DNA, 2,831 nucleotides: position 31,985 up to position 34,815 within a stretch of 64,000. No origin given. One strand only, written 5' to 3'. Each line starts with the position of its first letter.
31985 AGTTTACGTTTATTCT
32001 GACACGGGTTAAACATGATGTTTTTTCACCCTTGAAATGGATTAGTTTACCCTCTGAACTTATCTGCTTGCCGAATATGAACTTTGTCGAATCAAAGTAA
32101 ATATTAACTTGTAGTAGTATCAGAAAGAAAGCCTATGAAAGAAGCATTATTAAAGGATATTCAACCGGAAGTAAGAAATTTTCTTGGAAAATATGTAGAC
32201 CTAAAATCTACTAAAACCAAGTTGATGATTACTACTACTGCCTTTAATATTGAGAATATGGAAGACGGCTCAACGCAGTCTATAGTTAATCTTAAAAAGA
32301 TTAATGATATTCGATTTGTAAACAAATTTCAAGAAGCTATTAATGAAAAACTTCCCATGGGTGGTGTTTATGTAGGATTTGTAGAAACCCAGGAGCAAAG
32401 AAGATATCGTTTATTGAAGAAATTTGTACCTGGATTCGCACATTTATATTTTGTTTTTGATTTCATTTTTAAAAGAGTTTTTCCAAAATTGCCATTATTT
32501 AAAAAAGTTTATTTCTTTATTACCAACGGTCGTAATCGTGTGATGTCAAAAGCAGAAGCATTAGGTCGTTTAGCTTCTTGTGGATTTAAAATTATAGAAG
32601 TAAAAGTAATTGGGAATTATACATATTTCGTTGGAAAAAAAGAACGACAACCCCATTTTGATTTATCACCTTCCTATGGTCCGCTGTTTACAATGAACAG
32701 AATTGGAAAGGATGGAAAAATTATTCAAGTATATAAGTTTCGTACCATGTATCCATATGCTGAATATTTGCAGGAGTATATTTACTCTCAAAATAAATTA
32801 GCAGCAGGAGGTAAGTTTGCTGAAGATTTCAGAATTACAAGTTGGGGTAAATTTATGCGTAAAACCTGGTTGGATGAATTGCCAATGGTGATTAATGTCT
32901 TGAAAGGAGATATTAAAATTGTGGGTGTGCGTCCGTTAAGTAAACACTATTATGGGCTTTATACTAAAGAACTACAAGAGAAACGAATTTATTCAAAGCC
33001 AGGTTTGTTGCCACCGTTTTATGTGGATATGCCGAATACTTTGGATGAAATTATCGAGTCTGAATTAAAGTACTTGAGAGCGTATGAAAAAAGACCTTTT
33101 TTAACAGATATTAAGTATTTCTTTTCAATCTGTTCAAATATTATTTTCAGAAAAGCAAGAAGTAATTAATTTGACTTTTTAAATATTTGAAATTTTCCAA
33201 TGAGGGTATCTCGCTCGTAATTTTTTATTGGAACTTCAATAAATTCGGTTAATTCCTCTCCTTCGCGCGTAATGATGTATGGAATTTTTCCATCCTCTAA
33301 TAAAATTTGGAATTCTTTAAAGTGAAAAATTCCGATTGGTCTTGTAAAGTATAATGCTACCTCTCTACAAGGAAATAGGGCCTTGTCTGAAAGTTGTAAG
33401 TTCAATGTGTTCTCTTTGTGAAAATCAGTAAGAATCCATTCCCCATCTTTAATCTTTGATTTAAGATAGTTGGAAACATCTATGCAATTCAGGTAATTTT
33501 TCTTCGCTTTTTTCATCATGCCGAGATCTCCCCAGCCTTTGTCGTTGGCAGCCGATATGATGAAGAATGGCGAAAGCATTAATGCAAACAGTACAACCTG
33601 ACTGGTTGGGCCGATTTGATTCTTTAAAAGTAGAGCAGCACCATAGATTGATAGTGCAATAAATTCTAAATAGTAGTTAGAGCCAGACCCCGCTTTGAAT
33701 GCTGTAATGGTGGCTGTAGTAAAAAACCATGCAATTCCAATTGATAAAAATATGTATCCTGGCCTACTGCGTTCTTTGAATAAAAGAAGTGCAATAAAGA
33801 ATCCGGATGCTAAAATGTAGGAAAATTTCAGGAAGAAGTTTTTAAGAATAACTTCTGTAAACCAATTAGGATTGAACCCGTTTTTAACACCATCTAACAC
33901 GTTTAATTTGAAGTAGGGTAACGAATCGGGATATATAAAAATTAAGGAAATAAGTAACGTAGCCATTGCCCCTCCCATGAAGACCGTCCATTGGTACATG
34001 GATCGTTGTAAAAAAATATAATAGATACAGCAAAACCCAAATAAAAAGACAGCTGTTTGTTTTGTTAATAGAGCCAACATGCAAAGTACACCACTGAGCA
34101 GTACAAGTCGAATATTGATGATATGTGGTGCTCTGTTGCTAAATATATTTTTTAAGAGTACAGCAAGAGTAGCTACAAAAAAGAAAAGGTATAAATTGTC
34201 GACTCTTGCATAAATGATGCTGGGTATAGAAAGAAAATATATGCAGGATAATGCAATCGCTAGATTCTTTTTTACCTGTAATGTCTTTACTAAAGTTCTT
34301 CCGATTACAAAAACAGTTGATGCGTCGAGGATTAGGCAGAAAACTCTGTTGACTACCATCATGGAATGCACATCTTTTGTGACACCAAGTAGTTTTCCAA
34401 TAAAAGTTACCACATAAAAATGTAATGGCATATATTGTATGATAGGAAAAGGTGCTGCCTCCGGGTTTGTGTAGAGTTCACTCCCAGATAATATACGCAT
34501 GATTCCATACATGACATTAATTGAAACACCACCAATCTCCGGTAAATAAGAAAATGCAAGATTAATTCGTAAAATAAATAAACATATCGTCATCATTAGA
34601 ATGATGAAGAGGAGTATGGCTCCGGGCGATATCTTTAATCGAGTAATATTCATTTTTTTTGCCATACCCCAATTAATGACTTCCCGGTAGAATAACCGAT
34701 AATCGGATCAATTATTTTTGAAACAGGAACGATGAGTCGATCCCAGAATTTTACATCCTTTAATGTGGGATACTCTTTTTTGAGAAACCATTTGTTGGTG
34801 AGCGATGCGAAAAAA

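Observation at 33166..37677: Exosortase F operon hard-wired to a polyprenol-phosphate glycosylation module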

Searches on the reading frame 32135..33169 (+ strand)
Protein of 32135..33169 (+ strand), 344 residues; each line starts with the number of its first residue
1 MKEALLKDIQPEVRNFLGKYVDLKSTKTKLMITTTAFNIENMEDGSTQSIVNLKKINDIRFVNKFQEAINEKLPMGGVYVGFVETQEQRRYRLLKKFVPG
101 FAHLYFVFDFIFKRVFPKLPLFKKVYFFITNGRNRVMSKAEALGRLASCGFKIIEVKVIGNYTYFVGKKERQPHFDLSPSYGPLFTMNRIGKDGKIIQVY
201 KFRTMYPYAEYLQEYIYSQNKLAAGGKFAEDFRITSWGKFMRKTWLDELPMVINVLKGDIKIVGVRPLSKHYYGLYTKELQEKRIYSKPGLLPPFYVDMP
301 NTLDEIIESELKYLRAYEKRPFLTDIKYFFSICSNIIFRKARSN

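Call 3: search_protein_families(library=ncbifam, proteins=[window:32135-33169:+], max_evalue=0.01)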
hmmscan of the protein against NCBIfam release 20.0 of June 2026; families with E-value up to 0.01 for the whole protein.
window:32135-33169:+ (344 aa): 10 families
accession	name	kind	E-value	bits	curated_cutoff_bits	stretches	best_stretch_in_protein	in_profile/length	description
TIGR03025.1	EPS_sugtrans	subfamily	3.4e-28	99.1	295.55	1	184-291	293-393/445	exopolysaccharide biosynthesis polyprenyl glycosylphosphotransferase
TIGR03022.1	WbaP_sugtrans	subfamily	1.6e-22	80.4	403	1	184-282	294-397/456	undecaprenyl-phosphate galactose phosphotransferase WbaP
TIGR03023.1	WcaJ_sugtrans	equivalog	4.2e-22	79.1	410.75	1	180-290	293-396/453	undecaprenyl-phosphate glucose phosphotransferase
NF052601.1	undeca_RfbP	equivalog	2.2e-19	69.7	330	1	180-303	75-203/244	undecaprenyl-phosphate galactose phosphotransferase family protein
NF041877.1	EPS_EpsZ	equivalog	4.1e-18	65.3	800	1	180-301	296-418/459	exopolysaccharide biosynthesis polyisoprenyl-phosphate hexose-1-phosphate transferase EpsZ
NF011751.0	PRK15204.1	equivalog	4.9e-17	61.7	907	1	184-304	314-438/476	undecaprenyl-phosphate galactose phosphotransferase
TIGR03013.1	EpsB_2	subfamily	1.6e-15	57.2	393.35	1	184-290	290-388/443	TIGR03013 family XrtA/PEP-CTERM system glycosyltransferase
NF007518.0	PRK10124.1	equivalog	8.9e-15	54.4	684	1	180-276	304-391/464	undecaprenyl-phosphate glucose phosphotransferase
NF050817.1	PolSacchBiosHfsE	equivalog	1e-12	47.6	750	1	181-282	303-393/467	polysaccharide biosynthesis protein HfsE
NF045514.1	glycotran_HepC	equivalog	1.9e-12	46.9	140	1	182-268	149-212/220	heterocyst development glycosyltransferase HepC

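Call 4: search_protein_families(library=pfam, proteins=[window:32135-33169:+], max_evalue=0.01)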
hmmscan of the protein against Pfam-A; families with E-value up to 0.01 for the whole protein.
window:32135-33169:+ (344 aa): 1 family
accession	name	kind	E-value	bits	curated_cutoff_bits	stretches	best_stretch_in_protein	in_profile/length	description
PF02397.22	Bac_transf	-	4.6e-28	98.4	27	1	183-334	35-175/179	Bacterial sugar transferase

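Call 83: search_protein_families(library=padloc, proteins=[window:32135-33169:+], max_evalue=0.001)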
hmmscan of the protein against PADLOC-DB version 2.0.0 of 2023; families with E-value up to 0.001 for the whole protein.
window:32135-33169:+ (344 aa): 0 families

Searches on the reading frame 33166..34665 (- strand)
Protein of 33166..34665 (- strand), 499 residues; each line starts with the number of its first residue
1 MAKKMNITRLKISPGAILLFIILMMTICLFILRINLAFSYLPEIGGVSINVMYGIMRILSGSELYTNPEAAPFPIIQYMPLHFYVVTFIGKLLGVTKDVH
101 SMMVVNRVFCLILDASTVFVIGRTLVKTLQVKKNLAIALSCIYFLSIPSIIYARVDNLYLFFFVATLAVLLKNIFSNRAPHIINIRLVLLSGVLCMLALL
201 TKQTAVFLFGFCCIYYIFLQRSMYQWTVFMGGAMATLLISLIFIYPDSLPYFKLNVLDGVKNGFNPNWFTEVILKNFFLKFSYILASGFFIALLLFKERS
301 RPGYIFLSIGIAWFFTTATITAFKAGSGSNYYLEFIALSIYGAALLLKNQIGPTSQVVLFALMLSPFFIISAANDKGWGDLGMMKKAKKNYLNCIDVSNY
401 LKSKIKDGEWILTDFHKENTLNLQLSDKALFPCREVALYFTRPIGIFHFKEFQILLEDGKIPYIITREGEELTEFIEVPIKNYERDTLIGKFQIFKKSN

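Call 3: search_protein_families(library=ncbifam, proteins=[window:33166-34665:-], max_evalue=0.01)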
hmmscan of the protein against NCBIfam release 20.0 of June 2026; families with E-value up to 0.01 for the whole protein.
window:33166-34665:- (499 aa): 0 families

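Call 4: search_protein_families(library=pfam, proteins=[window:33166-34665:-], max_evalue=0.01)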
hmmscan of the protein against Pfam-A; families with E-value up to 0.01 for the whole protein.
window:33166-34665:- (499 aa): 1 family
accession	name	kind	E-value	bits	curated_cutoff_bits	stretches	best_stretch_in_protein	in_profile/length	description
PF04418.17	DUF543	-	0.0049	17.2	24.1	1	272-311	24-61/75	Domain of unknown function (DUF543)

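Call 9: find_homologous_proteins(query=window:33166-34665:-, max_evalue=0.001)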
Query window:33166-34665:- (499 aa): 44 proteins with E <= 0.001 among 8000 candidates.
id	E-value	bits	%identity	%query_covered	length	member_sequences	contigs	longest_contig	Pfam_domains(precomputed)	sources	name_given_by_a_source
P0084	0.0e+0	1099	100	100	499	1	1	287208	-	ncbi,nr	ncbi:MAG: hypothetical protein IPO63_01925 [Bacteroidetes bacterium]|nr:hypothetical protein [Bacter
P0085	1.5e-269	913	81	100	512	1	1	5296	-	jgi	jgi:hypothetical protein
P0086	8.6e-268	907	81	99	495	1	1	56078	-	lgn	-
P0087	1.0e-266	904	81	99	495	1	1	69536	-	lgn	-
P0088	1.6e-261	886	79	99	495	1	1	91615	-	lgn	-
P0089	7.5e-255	864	81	95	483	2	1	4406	-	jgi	jgi:hypothetical protein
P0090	1.5e-229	781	69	99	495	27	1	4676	-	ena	-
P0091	4.1e-215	733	63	99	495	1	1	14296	-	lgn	-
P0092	2.1e-208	711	62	99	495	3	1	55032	-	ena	-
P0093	2.5e-203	695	61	100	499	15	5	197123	PF02366.25,PF13231.13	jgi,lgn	jgi:hypothetical protein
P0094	1.3e-200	686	60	99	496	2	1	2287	-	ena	-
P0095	6.2e-200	683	62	95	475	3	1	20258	-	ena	-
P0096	5.9e-188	644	59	99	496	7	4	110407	-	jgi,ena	-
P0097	1.6e-175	603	56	98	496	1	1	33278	-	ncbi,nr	ncbi:MAG: hypothetical protein JNL88_12380 [Bacteroidia bacterium]|nr:hypothetical protein [Bacteroi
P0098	2.0e-158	547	52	99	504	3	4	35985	-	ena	-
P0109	1.4e-128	448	45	94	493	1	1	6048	PF09594.17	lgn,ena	-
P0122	2.1e-106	375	39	96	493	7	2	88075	PF13231.13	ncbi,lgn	-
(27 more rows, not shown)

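Call 13: search_solved_structures(query=A1, max_evalue=10)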
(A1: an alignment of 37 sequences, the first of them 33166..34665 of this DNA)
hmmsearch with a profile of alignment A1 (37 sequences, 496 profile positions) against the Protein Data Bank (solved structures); distinct sequences matched with E-value up to 10: 0.

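Call 18: find_related_loci(query=A1, collection=metagenome_contigs, flank=8000)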
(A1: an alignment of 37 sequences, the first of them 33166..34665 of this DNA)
Query A1 (499 aa) in metagenome_contigs; peptide patterns used: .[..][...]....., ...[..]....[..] (x = any residue, [..] = any of these).
80 stretches matched a pattern; 15 encode a relative of the query (tblastn E <= 1e-3); 14 distinct loci.
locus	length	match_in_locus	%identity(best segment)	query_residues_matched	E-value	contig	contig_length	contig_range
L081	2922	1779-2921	82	1-381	0e+0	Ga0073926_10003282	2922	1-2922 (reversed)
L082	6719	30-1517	59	3-499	0e+0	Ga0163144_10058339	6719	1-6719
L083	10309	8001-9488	59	3-499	0e+0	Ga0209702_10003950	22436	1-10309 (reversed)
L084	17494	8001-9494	59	1-499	0e+0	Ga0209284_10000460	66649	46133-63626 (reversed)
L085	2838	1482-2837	50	1-452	3e-149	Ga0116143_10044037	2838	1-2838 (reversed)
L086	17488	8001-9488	58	3-499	0e+0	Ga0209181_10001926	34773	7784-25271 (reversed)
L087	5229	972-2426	45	18-496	5e-121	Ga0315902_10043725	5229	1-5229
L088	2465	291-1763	35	7-498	4e-83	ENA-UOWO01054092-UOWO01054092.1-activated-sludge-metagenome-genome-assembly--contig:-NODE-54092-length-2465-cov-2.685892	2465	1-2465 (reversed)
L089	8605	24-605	62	306-499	8e-79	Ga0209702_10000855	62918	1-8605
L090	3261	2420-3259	41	3-282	7e-56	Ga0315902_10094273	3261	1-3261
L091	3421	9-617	45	293-496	1e-53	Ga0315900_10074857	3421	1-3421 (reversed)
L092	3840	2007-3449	30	17-495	5e-43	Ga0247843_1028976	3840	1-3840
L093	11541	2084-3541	28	12-495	1e-41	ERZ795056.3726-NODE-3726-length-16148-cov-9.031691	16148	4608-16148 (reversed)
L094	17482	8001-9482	23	18-499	3e-30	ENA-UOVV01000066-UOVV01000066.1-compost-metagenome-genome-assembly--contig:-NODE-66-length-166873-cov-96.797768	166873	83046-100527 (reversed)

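Call 23: search_protein_families(library=pfam, proteins=[L094:5397-6104:-, L094:6155-6913:+, L094:7049-7978:+, L094:7950-9497:+, L094:9514-10341:-, L094:10496-11371:+, L093:1083-2045:+, L093:1802-3556:+, L093:3602-4651:-, L093:4898-7120:+], max_evalue=0.001)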
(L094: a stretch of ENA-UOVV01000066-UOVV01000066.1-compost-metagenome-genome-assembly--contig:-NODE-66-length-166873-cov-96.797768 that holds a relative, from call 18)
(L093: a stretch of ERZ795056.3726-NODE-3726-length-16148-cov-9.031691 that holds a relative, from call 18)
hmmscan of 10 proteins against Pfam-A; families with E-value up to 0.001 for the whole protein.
L094:5397-6104:- (235 aa): 4 families
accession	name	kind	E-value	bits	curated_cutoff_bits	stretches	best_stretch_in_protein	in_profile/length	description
PF00005.33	ABC_tran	-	3.3e-35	122.1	25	1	24-172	1-136/137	ABC transporter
PF13304.12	AAA_21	-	3.1e-07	31.2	27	0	151-202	244-298/304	AAA domain, putative AbiEii toxin, Type IV TA system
PF02463.25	SMC_N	-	1.6e-05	24.9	40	0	37-217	27-212/220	RecF/RecN/SMC N terminal domain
PF13555.12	AAA_29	-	0.00039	20.5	27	1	29-55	17-43/61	P-loop containing region of AAA domain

L094:6155-6913:+ (252 aa): 2 families
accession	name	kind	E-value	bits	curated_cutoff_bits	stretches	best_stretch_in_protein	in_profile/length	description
PF00288.32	GHMP_kinases_N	-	2.3e-16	60.2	22.3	1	63-140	1-85/87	GHMP kinases N terminal domain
PF08544.19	GHMP_kinases_C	-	3.5e-08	34.2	21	1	207-250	17-66/85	GHMP kinases C terminal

L094:7049-7978:+ (309 aa): 2 families
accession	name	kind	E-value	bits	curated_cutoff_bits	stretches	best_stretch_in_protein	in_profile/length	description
PF00535.33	Glycos_transf_2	-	7.4e-22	78.5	23.3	1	8-153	2-150/168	Glycosyl transferase family 2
PF13641.12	Glyco_tranf_2_3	-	0.00024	21.6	27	1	4-128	1-122/230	Glycosyltransferase like family 2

L094:7950-9497:+ (515 aa): 1 family
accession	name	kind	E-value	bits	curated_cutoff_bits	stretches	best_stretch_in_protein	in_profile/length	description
PF13231.12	PMT_2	-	6.4e-06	26.9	26.1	1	106-229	24-151/160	Dolichyl-phosphate-mannose-protein mannosyltransferase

L094:9514-10341:- (275 aa): 0 families

L094:10496-11371:+ (291 aa): 3 families
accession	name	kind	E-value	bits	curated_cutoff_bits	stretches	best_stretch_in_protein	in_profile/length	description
PF01882.25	DUF58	-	5.3e-78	261.6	23.4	1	45-258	1-215/216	Protein of unknown function DUF58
PF13519.12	VWA_2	-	1.1e-17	65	27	1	82-188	1-106/107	von Willebrand factor type A domain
PF00092.34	VWA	-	6.1e-06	27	23.8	1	82-204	2-132/174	von Willebrand factor type A domain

L093:1083-2045:+ (320 aa): 1 family
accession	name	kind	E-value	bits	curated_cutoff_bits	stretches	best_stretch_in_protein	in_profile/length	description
PF00535.33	Glycos_transf_2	-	2.5e-07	31.2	23.3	1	14-151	2-137/168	Glycosyl transferase family 2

L093:1802-3556:+ (584 aa): 0 families

L093:3602-4651:- (349 aa): 1 family
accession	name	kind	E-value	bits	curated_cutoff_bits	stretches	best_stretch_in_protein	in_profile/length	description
PF02547.20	Queuosine_synth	-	5.3e-135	450.1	25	1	3-347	1-322/322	Queuosine biosynthesis protein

L093:4898-7120:+ (740 aa): 1 family
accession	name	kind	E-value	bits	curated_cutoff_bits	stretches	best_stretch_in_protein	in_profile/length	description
PF03993.17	DUF349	-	1.2e-73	243.8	23.9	5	237-308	1-73/75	Domain of Unknown Function (DUF349)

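Call 24: predict_structure(alignment_id=A1)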
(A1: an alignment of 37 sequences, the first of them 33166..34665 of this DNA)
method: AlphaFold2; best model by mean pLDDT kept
length: 499 residues; sequences in the alignment: 37
mean_pLDDT: 86.6   pTM: 0.88
mean pLDDT of the five models: 86.6, 85.7, 85.4, 85.0, 84.3
residues with pLDDT >= 90: 289; 70-90: 149; 50-70: 51; < 50: 10
segments of 3 or more residues with pLDDT < 50: 1-9
pLDDT, mean of each block of 10 residues (from residue 1): 47 78 91 91 80 93 92 90 95 94 95 95 95 90 81 80 97 78 84 97 92 94 94 95 82 83 68 67 81 90 93 90 64 89 86 65 74 70 90 97 94 90 92 85 87 95 96 93 95 94
secondary structure, 60 per line:
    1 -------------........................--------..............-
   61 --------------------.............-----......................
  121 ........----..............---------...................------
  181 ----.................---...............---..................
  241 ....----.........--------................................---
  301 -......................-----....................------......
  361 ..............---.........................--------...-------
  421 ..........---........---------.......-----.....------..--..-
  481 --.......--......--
elements in order: H14-37 H46-59 H81-93 H99-128 H133-146 H156-174 H185-201 H205-219 H223-244 H249-257 H266-297 H302-323 H329-348 H355-374 H378-402 E411-413 H421-428 H434-441 H451-457 E463-467 E483-489 E492-497

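Call 26: fold_search(model_id=the predicted structure, library=pdb)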
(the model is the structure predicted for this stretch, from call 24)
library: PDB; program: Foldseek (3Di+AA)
matches with E <= 10: 241; with E <= 0.001: 22
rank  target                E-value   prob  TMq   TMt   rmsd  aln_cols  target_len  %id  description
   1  5gmy_A                1.7e-06  1.00  0.54  0.35   8.3       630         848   12  Crystal structure of the Archaeoglobus fulgidus oligosaccharyltransferase (O29867_ARCFU) tethered with an acceptor pep (released 2017-02-01)
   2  7e9s_A                2.3e-06  1.00  0.54  0.34   8.6       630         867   12  Archaeal oligosaccharyltransferase AglB from Archaeoglobus fulgidus in complex with an inhibitory peptide and a dolich (released 2021-09-08)
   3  5f15                  3.6e-06  1.00  0.52  0.49  11.2       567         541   12  Crystal Structure of ArnT from Cupriavidus metallidurans bound to Undecaprenyl phosphate (released 2016-02-17)
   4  3wak                  4.2e-06  1.00  0.51  0.32  12.5       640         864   11  Crystal structure of the Archaeoglobus fulgidus oligosaccharyltransferase (O29867_ARCFU) in the apo form (released 2013-10-30)
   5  7oci_F                6.2e-06  1.00  0.51  0.42  11.0       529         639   11  Cryo-EM structure of yeast Ost6p containing oligosaccharyltransferase complex (released 2022-02-16)
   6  5ezm                  9.5e-06  1.00  0.55  0.52  10.6       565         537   13  Crystal Structure of ArnT from Cupriavidus metallidurans in the apo state (released 2016-02-17)
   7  3waj                  1.2e-05  1.00  0.53  0.36  11.9       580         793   12  Crystal structure of the Archaeoglobus fulgidus oligosaccharyltransferase (O29867_ARCFU) complex with Zn and sulfate (released 2013-10-30)
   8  8age_A                1.3e-05  1.00  0.47  0.39  11.4       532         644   10  Structure of yeast oligosaccharylransferase complex with acceptor peptide bound (released 2022-12-07)
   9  6ftg_5                5.0e-05  1.00  0.56  0.45  13.4       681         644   10  Subtomogram average of OST-containing ribosome-translocon complexes from canine rough microsomal membranes (released 2018-03-21)
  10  8pn9_A                1.6e-04  1.00  0.50  0.40  10.1       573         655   11  Structure of human oligosaccharyltransferase OST-A complex bound to NGI-1 (released 2024-05-08)
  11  9s6s_A                2.2e-04  1.00  0.51  0.48   9.5       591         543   13  Ternary cryo-EM structure of human ALG9 with Dol25-PP-GlcNAc2Man6, Dol25-P-Man and Fab (released 2026-03-18)
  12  9s6t_A                2.3e-04  1.00  0.50  0.52   8.4       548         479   11  Ternary cryo-EM structure of chicken ALG12 with Dol25-PP-GlcNAc2Man7, Dol25-P-Man, and Fab (released 2026-03-18)
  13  9n9j_I                3.6e-04  1.00  0.56  0.43   9.8       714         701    9  Structure of a GRP94 folding intermediate engaged with a CCDC134- and FKBP11-bound secretory translocon (released 2025-11-19)
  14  6s7t_A                3.6e-04  1.00  0.51  0.39   9.0       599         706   10  Cryo-EM structure of human oligosaccharyltransferase complex OST-B (released 2019-12-18)
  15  8agc_A                4.6e-04  1.00  0.50  0.38   9.7       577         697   10  Structure of yeast oligosaccharylransferase complex with lipid-linked oligosaccharide and non-acceptor peptide bound (released 2022-12-07)
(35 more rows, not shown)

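Call 83: search_protein_families(library=padloc, proteins=[window:33166-34665:-], max_evalue=0.001)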
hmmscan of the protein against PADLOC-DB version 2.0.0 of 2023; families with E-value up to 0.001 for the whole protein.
window:33166-34665:- (499 aa): 0 families
